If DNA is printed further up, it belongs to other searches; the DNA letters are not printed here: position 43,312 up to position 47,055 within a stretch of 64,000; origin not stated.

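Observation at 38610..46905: Three-gene operon pairing a Cas4-like nuclease/SF1 helicase with Mre11-like and Rad50-like proteins, in a defence-island context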

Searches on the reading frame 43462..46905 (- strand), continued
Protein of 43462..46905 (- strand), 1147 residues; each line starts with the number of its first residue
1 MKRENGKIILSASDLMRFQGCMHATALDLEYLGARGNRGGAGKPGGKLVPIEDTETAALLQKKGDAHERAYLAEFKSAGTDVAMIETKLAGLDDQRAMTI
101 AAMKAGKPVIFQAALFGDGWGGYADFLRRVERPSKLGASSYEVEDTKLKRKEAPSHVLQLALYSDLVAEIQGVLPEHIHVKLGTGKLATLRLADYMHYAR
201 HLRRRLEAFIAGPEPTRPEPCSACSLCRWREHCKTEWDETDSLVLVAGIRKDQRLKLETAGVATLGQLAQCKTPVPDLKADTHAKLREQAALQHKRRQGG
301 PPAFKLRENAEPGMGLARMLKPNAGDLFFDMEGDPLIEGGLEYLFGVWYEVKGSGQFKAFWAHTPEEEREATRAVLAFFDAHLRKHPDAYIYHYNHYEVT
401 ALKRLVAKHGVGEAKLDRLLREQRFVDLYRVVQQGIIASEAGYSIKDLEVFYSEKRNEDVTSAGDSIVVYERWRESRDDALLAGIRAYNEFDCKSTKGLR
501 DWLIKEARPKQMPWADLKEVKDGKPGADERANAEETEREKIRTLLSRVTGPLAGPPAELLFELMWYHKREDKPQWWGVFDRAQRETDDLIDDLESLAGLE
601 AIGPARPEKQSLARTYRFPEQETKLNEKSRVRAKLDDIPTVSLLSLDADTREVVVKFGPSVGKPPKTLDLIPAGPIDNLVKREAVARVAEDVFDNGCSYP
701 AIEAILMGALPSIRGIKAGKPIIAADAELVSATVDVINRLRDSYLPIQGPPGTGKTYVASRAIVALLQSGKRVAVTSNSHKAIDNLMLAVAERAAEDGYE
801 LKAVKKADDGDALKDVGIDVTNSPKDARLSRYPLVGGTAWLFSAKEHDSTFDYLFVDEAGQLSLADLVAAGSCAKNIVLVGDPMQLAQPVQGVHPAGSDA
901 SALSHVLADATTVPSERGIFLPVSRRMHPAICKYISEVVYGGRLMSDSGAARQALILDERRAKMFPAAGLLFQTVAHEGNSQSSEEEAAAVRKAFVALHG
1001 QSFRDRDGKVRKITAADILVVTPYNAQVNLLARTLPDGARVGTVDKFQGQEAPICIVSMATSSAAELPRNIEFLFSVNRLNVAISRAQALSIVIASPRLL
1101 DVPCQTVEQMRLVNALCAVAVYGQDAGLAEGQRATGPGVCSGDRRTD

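Call 53: get_annotated_region(hit=H15, flank=6000)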
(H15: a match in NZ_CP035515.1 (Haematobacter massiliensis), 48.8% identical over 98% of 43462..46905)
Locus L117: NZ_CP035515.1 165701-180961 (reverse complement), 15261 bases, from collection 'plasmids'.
description: Haematobacter massiliensis strain OT1 plasmid pOT1-5, complete sequence
organism: Haematobacter massiliensis (NCBI taxid 195105)
taxonomy: Bacteria; Pseudomonadota; Alphaproteobacteria; Rhodobacterales; Paracoccaceae; Haematobacter; Haematobacter massiliensis
host: -; source: single cell,human skin swab; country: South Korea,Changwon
typing (MOB-suite, as given by PLSDB): non-mobilizable; mating-pair formation MPF_T
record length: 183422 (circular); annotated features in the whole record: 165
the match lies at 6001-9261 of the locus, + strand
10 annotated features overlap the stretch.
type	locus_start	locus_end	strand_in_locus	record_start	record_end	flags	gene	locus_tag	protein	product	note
CDS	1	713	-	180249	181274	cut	-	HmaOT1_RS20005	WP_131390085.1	IS110 family transposase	-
CDS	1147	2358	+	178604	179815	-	-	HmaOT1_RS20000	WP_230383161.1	helix-turn-helix domain-containing protein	-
CDS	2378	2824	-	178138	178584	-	-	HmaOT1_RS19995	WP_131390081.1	bifunctional (p)ppGpp synthetase/guanosine-3',5'-bis(diphosphate) 3'-pyrophosphohydrolase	-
CDS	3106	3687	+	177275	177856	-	-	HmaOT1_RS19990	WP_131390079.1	rhomboid family intramembrane serine protease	-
CDS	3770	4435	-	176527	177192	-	-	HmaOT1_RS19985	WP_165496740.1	HEPN domain-containing protein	-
CDS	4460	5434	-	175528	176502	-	-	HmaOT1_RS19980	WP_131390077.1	WYL domain-containing protein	-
CDS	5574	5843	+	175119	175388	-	-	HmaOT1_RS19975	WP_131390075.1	hypothetical protein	-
CDS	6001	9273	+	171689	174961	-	-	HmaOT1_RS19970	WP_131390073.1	TM0106 family RecB-like putative nuclease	-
CDS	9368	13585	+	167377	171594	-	-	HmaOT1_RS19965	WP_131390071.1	hypothetical protein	-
CDS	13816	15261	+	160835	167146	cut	-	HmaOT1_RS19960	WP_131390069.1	hypothetical protein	-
